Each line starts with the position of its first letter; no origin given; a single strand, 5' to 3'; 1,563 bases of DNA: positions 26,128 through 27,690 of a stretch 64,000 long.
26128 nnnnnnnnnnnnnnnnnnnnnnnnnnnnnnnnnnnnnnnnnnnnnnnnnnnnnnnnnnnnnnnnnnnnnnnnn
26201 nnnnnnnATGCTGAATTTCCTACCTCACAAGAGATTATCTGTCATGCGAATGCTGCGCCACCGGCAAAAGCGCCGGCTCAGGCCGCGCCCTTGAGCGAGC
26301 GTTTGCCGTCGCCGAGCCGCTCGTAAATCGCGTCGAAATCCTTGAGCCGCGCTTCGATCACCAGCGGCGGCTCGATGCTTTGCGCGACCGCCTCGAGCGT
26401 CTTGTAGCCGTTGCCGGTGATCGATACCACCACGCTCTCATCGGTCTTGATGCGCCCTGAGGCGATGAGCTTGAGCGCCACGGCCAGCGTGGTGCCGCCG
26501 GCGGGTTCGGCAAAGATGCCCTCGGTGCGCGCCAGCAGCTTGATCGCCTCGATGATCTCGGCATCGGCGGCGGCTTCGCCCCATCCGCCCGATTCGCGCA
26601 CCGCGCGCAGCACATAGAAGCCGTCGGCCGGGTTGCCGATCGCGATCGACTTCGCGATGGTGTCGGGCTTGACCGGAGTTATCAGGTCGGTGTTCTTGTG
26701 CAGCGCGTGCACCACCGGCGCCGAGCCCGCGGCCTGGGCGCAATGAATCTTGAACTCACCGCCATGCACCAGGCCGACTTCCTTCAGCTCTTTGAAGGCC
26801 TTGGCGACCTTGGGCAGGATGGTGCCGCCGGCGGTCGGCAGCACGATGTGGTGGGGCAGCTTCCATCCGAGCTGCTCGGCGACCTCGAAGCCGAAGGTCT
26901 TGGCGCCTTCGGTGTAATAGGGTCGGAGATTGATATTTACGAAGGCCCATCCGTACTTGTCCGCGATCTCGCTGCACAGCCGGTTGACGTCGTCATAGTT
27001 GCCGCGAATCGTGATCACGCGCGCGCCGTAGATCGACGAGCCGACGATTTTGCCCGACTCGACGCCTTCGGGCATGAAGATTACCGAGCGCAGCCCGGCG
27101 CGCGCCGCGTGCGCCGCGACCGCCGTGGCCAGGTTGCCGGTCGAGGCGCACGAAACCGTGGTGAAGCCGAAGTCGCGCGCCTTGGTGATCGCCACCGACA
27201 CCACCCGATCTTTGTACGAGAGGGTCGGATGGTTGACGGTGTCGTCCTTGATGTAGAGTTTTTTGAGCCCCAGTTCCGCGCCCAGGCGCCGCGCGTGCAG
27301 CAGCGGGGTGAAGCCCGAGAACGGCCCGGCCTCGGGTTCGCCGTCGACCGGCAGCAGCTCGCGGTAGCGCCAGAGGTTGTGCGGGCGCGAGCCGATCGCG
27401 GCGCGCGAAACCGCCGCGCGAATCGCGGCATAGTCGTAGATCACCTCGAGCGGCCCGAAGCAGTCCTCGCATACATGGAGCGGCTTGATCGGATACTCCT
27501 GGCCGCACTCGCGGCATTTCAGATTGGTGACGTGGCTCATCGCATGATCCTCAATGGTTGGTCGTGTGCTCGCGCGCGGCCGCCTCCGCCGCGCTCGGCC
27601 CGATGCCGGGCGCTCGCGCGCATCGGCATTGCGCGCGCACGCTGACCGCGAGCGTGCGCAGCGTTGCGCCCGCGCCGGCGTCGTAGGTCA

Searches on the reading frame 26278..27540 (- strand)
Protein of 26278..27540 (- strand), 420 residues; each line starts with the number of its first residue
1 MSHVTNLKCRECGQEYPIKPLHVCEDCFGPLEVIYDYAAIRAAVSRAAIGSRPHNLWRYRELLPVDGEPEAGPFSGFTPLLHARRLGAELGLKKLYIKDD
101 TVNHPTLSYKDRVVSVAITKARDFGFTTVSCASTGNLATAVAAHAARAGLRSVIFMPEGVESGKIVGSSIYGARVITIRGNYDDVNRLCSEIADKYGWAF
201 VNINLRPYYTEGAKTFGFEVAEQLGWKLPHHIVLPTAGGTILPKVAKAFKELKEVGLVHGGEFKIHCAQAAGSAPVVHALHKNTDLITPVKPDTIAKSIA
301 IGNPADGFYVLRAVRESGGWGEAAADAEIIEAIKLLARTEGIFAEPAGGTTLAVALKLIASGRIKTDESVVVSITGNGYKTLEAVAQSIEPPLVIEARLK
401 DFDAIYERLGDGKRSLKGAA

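Call 10: search_protein_families(library=pfam, proteins=[window:26278-27540:-], max_evalue=0.01)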
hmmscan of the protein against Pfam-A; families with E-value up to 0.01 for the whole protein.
window:26278-27540:- (420 aa): 2 families
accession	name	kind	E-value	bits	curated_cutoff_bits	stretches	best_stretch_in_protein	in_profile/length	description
PF00291.31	PALP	-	9e-72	242.3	35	1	76-376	6-295/295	Pyridoxal-phosphate dependent enzyme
PF05810.19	NinF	-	1.1e-08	35.2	27.5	1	8-32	1-25/25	NinF protein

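Call 11: search_protein_families(library=ncbifam, proteins=[window:26278-27540:-], max_evalue=0.001)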
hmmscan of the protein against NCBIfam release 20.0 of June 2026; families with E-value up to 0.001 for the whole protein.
window:26278-27540:- (420 aa): 46 families (the best 25 are shown)
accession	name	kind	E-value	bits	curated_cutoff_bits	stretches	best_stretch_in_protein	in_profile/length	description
NF006050.0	PRK08197.1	equivalog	1.5e-97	327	303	1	1-388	3-391/406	threonine synthase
TIGR00260.1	thrC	equivalog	2.9e-84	283.2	167.1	1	57-381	2-338/340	threonine synthase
NF004170.0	PRK05638.1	equivalog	8.8e-56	189.3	421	1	7-382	2-359/442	threonine synthase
NF005035.0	PRK06450.1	equivalog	2.2e-42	145.1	301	1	94-381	66-337/338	threonine synthase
NF006205.0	PRK08329.1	equivalog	6.3e-39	133.9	358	1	7-381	2-346/347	threonine synthase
NF004996.0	PRK06381.1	equivalog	1.3e-37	129.6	266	1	76-377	14-317/319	threonine synthase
TIGR01127.1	ilvA_1Cterm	equivalog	6.3e-23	81.4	378.75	1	79-396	2-302/380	threonine ammonia-lyase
TIGR03844.1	cysteate_syn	equivalog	3e-19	69.1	324.9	1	7-383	3-384/398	cysteate synthase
NF006455.0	PRK08813.1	equivalog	4.2e-19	69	489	1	78-366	40-302/374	threonine dehydratase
NF005600.0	PRK07334.1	equivalog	7.2e-19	67.6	496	1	78-401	29-333/408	threonine ammonia-lyase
NF006390.0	PRK08639.1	equivalog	5.1e-18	65.2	421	1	78-377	26-313/418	threonine ammonia-lyase IlvA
NF040741.1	ornith_OrtB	equivalog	2.2e-16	59.4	550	1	92-251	81-248/464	2-amino-4-oxopentanoate thiolase subunit OrtB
TIGR01124.1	ilvA_2Cterm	equivalog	3.9e-16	58.7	411.3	1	78-375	18-303/499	threonine ammonia-lyase, biosynthetic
NF006058.0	PRK08206.1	equivalog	3.7e-15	55.3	276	1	124-202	114-192/402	diaminopropionate ammonia-lyase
NF006094.0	PRK08246.1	subfamily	4.9e-15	55.7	331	1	78-377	24-302/310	serine/threonine dehydratase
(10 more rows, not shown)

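Call 18: find_related_loci(query=window:26278-27540:-, collection=genome_contigs, flank=8000)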
Query window:26278-27540:- (420 aa) in genome_contigs; peptide patterns used: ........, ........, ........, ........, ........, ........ (x = any residue, [..] = any of these).
599 stretches matched a pattern (row limit reached: there are more); 410 encode a relative of the query (tblastn E <= 1e-3); the best 80 are kept; 80 distinct loci.
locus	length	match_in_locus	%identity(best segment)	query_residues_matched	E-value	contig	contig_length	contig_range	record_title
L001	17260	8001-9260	96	1-420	0e+0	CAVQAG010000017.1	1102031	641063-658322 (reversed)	MAG: uncultured delta proteobacterium isolate MFD09286.bin.2.82 genome assembly, contig: contig_6963, whole genome shotg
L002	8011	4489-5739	95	1-417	0e+0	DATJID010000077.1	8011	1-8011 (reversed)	MAG TPA_asm: Candidatus Binataceae bacterium isolate SMAG_U15529 k141_8502987, whole genome shotgun sequence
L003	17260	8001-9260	95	1-420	0e+0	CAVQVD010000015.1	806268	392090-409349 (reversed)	MAG: uncultured delta proteobacterium isolate MFD10064.bin.1.75 genome assembly, contig: contig_3783, whole genome shotg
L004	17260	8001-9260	95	1-420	0e+0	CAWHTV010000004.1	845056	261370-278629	MAG: uncultured delta proteobacterium isolate MFD05705.bin.2.88 genome assembly, contig: contig_21050, whole genome shot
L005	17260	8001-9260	95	1-420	0e+0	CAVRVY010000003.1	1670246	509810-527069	MAG: uncultured delta proteobacterium isolate MFD05512.bin.2.52 genome assembly, contig: contig_2892, whole genome shotg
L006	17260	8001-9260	95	1-420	0e+0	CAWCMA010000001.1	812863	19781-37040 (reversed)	MAG: uncultured delta proteobacterium isolate MFD05502.bin.1.141 genome assembly, contig: contig_14824, whole genome sho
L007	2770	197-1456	95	1-420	0e+0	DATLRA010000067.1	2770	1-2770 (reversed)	MAG TPA_asm: Candidatus Binataceae bacterium isolate SMAG_U13892 k141_584319, whole genome shotgun sequence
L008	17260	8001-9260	94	1-420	0e+0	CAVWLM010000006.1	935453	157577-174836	MAG: uncultured delta proteobacterium isolate MFD04434.bin.1.44 genome assembly, contig: contig_6691, whole genome shotg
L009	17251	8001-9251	95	1-417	0e+0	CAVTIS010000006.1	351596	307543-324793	MAG: uncultured delta proteobacterium isolate MFD05705.bin.1.131 genome assembly, contig: contig_43886, whole genome sho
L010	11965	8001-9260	94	1-420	0e+0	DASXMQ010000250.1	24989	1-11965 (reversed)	MAG TPA_asm: Candidatus Binataceae bacterium isolate SMAG_U5332 k141_681798, whole genome shotgun sequence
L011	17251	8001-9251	94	1-417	0e+0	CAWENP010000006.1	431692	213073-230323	MAG: uncultured delta proteobacterium isolate MFD02248.bin.1.176 genome assembly, contig: contig_40094, whole genome sho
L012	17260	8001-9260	95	1-420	0e+0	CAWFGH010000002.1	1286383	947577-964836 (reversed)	MAG: uncultured delta proteobacterium isolate MFD00731.bin.2.203 genome assembly, contig: contig_11809, whole genome sho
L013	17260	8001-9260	95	1-420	0e+0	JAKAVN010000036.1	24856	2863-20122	MAG: Deltaproteobacteria bacterium isolate YP4.bin102 NODE_2782_length_24856_cov_2.149905, whole genome shotgun sequence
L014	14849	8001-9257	84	1-420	0e+0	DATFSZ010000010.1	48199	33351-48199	MAG TPA_asm: Candidatus Binataceae bacterium isolate SMAG_U9397 k141_3092329, whole genome shotgun sequence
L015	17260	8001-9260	86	1-420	0e+0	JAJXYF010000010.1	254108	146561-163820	MAG: Deltaproteobacteria bacterium isolate BP6.bin67 NODE_40_length_254108_cov_4.689930, whole genome shotgun sequence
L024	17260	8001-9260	83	1-420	0e+0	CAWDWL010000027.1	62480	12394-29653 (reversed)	MAG: uncultured proteobacterium isolate MFD05705.bin.1.215 genome assembly, contig: contig_52182, whole genome shotgun s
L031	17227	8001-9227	87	1-409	0e+0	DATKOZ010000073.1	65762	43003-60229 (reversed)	MAG TPA_asm: Candidatus Binataceae bacterium isolate SMAG_U14778 k141_3443872, whole genome shotgun sequence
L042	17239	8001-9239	85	1-413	0e+0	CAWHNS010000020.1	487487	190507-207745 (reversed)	MAG: uncultured delta proteobacterium isolate MFD09222.bin.2.29 genome assembly, contig: contig_73075, whole genome shot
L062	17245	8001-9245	85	1-415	0e+0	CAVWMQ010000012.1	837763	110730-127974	MAG: uncultured delta proteobacterium isolate MFD01248.bin.1.68 genome assembly, contig: contig_6181, whole genome shotg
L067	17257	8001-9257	85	1-420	0e+0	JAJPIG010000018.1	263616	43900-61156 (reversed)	MAG: Proteobacteria bacterium isolate Centralia_MAG_294 k107_7479328, whole genome shotgun sequence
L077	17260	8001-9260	83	1-420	0e+0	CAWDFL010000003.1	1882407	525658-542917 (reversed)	MAG: uncultured delta proteobacterium isolate MFD06092.bin.1.174 genome assembly, contig: contig_17319, whole genome sho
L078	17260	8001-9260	83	1-420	0e+0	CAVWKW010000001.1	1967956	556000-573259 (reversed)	MAG: uncultured delta proteobacterium isolate MFD04434.bin.1.117 genome assembly, contig: contig_3121, whole genome shot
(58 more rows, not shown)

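Call 37: search_solved_structures(query=window:26278-27540:-, max_evalue=1e-10)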
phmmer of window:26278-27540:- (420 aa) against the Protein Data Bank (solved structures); distinct sequences matched with E-value up to 1e-10: 10.
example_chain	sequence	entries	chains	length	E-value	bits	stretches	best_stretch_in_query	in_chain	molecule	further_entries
2zsj_A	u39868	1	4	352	2e-59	205.2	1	58-410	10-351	Threonine synthase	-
6cgq_A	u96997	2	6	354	2e-58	201.9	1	57-384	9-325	Threonine synthase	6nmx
1uim_A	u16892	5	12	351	7.9e-58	200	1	52-400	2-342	Threonine Synthase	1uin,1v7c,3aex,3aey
2d1f_A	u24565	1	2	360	9.4e-48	166.8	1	56-387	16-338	Threonine synthase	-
1e5x_A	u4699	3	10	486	8.7e-31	110.9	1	55-381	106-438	THREONINE SYNTHASE | THREONINE SYNTHASE 1, CHLOROPLASTIC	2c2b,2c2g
1pwe_A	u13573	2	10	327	2.4e-14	56.7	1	78-390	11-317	L-serine dehydratase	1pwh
4h27_A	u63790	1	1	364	5.7e-13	52.2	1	74-377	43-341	L-serine dehydratase/L-threonine deaminase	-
1p5j_A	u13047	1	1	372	1e-11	48.1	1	74-378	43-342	L-serine dehydratase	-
1ve5_A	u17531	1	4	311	3.6e-11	46.3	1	72-357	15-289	Threonine deaminase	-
2rkb_A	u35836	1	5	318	4.3e-11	46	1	73-356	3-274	Serine dehydratase-like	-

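Call 41: find_homologous_proteins(query=window:26278-27540:-, max_evalue=1e-40)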
Query window:26278-27540:- (420 aa): 7999 proteins with E <= 1e-40 among 8000 candidates; the best 120 are listed.
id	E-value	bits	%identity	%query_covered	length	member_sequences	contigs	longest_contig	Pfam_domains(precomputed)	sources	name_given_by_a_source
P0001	3.7e-275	931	98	100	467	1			PF00291.32,PF05810.20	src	-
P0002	2.1e-265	899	95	100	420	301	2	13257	PF00291.32,PF05810.20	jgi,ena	-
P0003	3.5e-259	878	92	100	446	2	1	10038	PF00291.32,PF05810.20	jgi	jgi:threonine synthase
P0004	4.2e-254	861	90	100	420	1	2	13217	PF00291.32,PF05810.20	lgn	-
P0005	1.0e-253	860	90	100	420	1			PF00291.32,PF05810.20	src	-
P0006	1.3e-253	860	89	100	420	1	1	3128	PF00291.32,PF05810.20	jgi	jgi:threonine synthase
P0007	1.4e-252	856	90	100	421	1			PF00291.32,PF05810.20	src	-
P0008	1.2e-249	847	89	100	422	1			PF00291.32,PF05810.20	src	-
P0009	4.0e-248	842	89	100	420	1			PF00291.32,PF05810.20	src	-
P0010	1.6e-247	840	88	100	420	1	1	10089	PF00291.32,PF05810.20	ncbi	-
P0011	3.8e-247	838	88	100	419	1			PF00291.32,PF05810.20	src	-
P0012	5.2e-247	838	88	100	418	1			PF00291.32,PF05810.20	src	-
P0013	3.6e-246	835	87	100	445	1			PF00291.32,PF05810.20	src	-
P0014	4.5e-245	832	88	100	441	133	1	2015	PF00291.32,PF05810.20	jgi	jgi:threonine synthase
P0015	7.9e-244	828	86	100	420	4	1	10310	PF00291.32,PF05810.20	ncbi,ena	-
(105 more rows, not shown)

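Call 55: search_protein_families(library=pfam, proteins=[L024:12600-13754:+, L024:13556-15256:+, L067:12341-13963:+, L067:13979-14791:+, L067:14795-15316:+, L067:15325-16782:+, L078:10931-11986:+, L077:10961-11503:+, L062:10881-11576:+, L031:14384-15301:+], max_evalue=0.0001)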
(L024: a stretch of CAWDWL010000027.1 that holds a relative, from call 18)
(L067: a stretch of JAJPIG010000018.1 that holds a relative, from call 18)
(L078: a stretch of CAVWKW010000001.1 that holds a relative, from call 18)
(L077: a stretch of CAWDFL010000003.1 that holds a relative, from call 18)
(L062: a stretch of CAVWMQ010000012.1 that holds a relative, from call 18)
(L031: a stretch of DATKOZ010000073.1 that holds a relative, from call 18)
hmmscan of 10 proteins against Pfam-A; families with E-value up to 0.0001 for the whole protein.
L024:12600-13754:+ (384 aa): 0 families

L024:13556-15256:+ (566 aa): 2 families
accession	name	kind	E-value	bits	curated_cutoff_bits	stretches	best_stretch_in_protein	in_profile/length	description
PF00939.25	Na_sulph_symp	-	5.4e-54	184.4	27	1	112-558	8-470/472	Sodium:sulfate symporter transmembrane region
PF03600.22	CitMHS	-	2e-47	162.4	31.9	2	146-500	2-335/336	Citrate transporter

L067:12341-13963:+ (540 aa): 2 families
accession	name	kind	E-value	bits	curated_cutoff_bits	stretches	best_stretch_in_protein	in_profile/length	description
PF01077.27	NIR_SIR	-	2.2e-44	151.1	27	1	136-291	1-157/158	Nitrite and sulphite reductase 4Fe-4S domain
PF03460.22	NIR_SIR_ferr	-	7.9e-39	131.7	24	2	63-126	3-67/69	Nitrite/Sulfite reductase ferredoxin-like half domain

L067:13979-14791:+ (270 aa): 1 family
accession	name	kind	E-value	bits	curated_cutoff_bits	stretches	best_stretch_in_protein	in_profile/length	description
PF01507.26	PAPS_reduct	-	3e-49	167.9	22.5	1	45-217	5-175/175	Phosphoadenosine phosphosulfate reductase domain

L067:14795-15316:+ (173 aa): 0 families

L067:15325-16782:+ (485 aa): 3 families
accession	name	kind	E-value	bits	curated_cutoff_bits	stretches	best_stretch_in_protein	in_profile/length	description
PF00590.25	TP_methylase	-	8.3e-55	186.4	27.8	1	220-427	2-211/212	Tetrapyrrole (Corrin/Porphyrin) Methylases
PF13241.12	NAD_binding_7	-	8.7e-28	97.4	22.1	1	6-114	1-104/104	Putative NAD(P)-binding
PF10414.14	CysG_dimeriser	-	6.3e-15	55.1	23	1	150-206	2-58/58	Sirohaem synthase dimerisation region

L078:10931-11986:+ (351 aa): 4 families
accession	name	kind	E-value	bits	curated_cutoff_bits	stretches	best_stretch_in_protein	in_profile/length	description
PF00005.33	ABC_tran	-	9.5e-26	91.5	25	1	60-198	1-136/137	ABC transporter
PF13304.12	AAA_21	-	3.5e-09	37.6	27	0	72-94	1-23/304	AAA domain, putative AbiEii toxin, Type IV TA system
PF02463.25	SMC_N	-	1.8e-06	28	40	0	170-225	136-197/220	RecF/RecN/SMC N terminal domain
PF13476.12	AAA_23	-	3.8e-05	24.8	27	1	69-89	18-38/201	AAA domain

L077:10961-11503:+ (180 aa): 1 family
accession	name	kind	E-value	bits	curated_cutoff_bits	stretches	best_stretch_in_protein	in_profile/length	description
PF12760.12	Zn_ribbon_IS1595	-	6.3e-13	48.9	25.4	1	25-69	1-44/46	Transposase zinc-ribbon domain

L062:10881-11576:+ (231 aa): 1 family
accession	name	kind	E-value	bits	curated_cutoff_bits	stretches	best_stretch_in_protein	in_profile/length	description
PF10502.14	Peptidase_S26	-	2.4e-45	155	22.9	1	23-211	2-168/168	Signal peptidase, peptidase S26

L031:14384-15301:+ (305 aa): 1 family
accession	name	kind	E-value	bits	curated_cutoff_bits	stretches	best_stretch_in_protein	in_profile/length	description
PF01925.25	TauE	-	3.1e-22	79.9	32.6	1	16-238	1-229/237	Sulfite exporter TauE/SafE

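Call 60: search_protein_families(library=pfam, proteins=[L042:5872-6918:+, L042:6902-7393:+, L042:7582-7968:+, L042:4307-5524:-], max_evalue=0.001)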
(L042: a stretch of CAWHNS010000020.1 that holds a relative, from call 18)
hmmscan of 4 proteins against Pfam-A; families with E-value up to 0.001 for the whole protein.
L042:5872-6918:+ (348 aa): 8 families
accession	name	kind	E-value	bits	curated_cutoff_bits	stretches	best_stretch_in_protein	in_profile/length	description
PF00158.32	Sigma54_activat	-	6.6e-68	228.1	20.2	1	20-186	1-167/168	Sigma-54 interaction domain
PF25601.1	AAA_lid_14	-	2.1e-27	95.2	27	1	192-269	1-79/87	AAA+ ATPase lid domain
PF14532.12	Sigma54_activ_2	-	6.5e-21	75.4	25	1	21-191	1-138/138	Sigma-54 interaction domain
PF02954.25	HTH_8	-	4.3e-12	46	22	1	288-327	2-41/42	Bacterial regulatory protein, Fis family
PF07728.20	AAA_5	-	1.5e-07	31.9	22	1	44-162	2-123/139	AAA domain (dynein-related subfamily)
PF13191.12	AAA_16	-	1.3e-05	26.1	32.6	1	28-136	10-120/167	AAA ATPase domain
PF01078.27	Mg_chelatase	-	5.1e-05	23.2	20.3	0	99-159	93-155/207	Magnesium chelatase, subunit ChlI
PF00004.35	AAA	-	9.8e-05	23.2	21.2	1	44-169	1-115/131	ATPase family associated with various cellular activities (AAA)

L042:6902-7393:+ (163 aa): 1 family
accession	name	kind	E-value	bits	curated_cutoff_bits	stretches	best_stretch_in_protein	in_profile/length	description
PF00072.30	Response_reg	-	4.4e-28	98.1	30.2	1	23-134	1-110/111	Response regulator receiver domain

L042:7582-7968:+ (128 aa): 1 family
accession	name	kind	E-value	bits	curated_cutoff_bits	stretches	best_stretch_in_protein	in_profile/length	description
PF09685.15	DUF4870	-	3.6e-06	27.4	25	1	28-122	17-106/107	Domain of unknown function (DUF4870)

L042:4307-5524:- (405 aa): 0 families

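Call 63: search_dna_similar(query=window:26278-27540:-, collection=plasmids, mode=protein, max_evalue=1e-40, max_rows=30)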
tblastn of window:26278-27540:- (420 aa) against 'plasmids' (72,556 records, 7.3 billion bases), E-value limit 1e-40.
Records with a match: 40; places in all: 40; records where one place covers at least 80% of the query: 39.
Best place of each record, by identity: <60% 40.
By first word of the organism name: Azospirillum 10; Haloarcula 5; Natrinema 4; Haloterrigena 2; Haladaptatus 2; Listeria 2; Nonomuraea 1; Salinigranum 1; Haloprofundus 1; Natronococcus 1; and 11 more.
By predicted mobility (MOB-suite, as given by PLSDB): non-mobilizable 35; mobilizable 5.
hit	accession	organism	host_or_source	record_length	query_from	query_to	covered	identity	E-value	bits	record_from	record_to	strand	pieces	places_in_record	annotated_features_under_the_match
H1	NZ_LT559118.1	Nonomuraea gerenzanensis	-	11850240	7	404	95%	52.0%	3e-111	366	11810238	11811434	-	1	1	none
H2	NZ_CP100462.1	Salinigranum marinum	cell culture,Saline soil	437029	1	419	100%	38.0%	2e-59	216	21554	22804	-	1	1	thrC: threonine synthase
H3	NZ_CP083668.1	Haloprofundus halobius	cell culture,salt lake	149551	1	406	97%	38.0%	7e-59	214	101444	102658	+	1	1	thrC: threonine synthase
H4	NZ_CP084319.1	Haloterrigena alkaliphila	Salt lake,Salt lake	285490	1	406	97%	37.8%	2e-57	211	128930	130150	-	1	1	thrC: threonine synthase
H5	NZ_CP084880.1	Natrinema halophilum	pure culture,salt mine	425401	1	407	97%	37.7%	5e-61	221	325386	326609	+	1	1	thrC: threonine synthase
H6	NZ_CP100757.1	Natrinema gelatinilyticum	marine sediment,sediment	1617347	1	407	97%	37.7%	5e-57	209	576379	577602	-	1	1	record has no annotation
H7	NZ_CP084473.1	Natrinema sp. DC36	cell culture,sediment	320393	1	406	97%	37.6%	6e-58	212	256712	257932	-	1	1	thrC: threonine synthase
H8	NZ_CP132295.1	Natronococcus sp. AD-5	cell culture,sediment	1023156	1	388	92%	39.2%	5e-60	218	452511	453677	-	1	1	record has no annotation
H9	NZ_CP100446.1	Natrinema caseinilyticum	marine sediment,sediment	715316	1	407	97%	37.2%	6e-56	206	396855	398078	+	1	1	thrC: threonine synthase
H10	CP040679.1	Halostella pelagica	pure culture,isolated from salted brown ...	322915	1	406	97%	37.0%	4e-56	206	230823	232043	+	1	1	record has no annotation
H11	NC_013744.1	Haloterrigena turkmenica DSM 5511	-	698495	1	406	97%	36.9%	4e-55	204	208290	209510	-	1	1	thrC: threonine synthase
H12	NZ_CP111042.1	Haladaptatus caseinilyticus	cell culture,sediment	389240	1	388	92%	38.5%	3e-55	204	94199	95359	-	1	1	thrC: threonine synthase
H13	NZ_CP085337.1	Haladaptatus halobius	cell culture,saline soil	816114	1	406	97%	36.6%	8e-57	208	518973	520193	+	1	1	thrC: threonine synthase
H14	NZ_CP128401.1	Candidatus Chlorohelix allophototropha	Single colony of Candidatus Chlorohelix ...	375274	2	389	92%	38.1%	2e-52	196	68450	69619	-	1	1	threonine synthase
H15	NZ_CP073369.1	Haloarcula sinaiiensis ATCC 33800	cell culture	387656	1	406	97%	35.6%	4e-53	198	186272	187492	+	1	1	thrC: threonine synthase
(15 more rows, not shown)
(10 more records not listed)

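Call 64: get_annotated_region(hit=H1, flank=6000)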
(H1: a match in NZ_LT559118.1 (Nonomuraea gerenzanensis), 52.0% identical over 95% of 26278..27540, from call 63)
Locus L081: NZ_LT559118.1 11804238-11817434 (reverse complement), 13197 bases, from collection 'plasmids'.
description: Nonomuraea gerenzanensis isolate nono1 plasmid I, complete sequence
organism: Nonomuraea gerenzanensis (NCBI taxid 93944)
taxonomy: Bacteria; Actinomycetota; Actinomycetes; Streptosporangiales; Streptosporangiaceae; Nonomuraea; Nonomuraea gerenzanensis
host: -; source: -; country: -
typing (MOB-suite, as given by PLSDB): non-mobilizable
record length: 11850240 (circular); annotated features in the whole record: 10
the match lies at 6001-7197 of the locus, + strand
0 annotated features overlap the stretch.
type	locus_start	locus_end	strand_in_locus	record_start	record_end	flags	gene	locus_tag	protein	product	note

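Call 71: search_protein_families(library=pfam, proteins=[L081:3517-5736:+, L081:7231-7506:+, L081:7295-7819:+, L081:8151-9902:+, L081:8007-9455:-, L081:10134-10685:+], max_evalue=0.0001)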
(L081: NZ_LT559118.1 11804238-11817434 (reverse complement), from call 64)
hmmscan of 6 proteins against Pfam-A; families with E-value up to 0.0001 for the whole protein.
L081:3517-5736:+ (739 aa): 3 families
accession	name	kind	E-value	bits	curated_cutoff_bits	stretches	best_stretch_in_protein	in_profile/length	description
PF04542.20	Sigma70_r2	-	2.5e-12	46.8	24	1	582-648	3-71/71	Sigma-70 region 2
PF08281.18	Sigma70_r4_2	-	9.8e-10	38.4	25.7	1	688-728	12-52/54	Sigma-70, region 4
PF04545.22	Sigma70_r4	-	2.4e-05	24.2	24.1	1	692-728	10-46/50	Sigma-70, region 4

L081:7231-7506:+ (91 aa): 1 family
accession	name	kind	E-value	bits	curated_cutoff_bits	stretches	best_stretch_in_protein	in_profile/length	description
PF02597.26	ThiS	-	3.4e-15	56.8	22.5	1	5-91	1-76/76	ThiS family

L081:7295-7819:+ (174 aa): 0 families

L081:8151-9902:+ (583 aa): 1 family
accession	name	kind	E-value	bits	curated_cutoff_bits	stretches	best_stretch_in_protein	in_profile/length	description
PF00118.29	Cpn60_TCP1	-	4e-78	263.7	34.3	1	65-566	1-490/490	TCP-1/cpn60 chaperonin family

L081:8007-9455:- (482 aa): 0 families

L081:10134-10685:+ (183 aa): 0 families
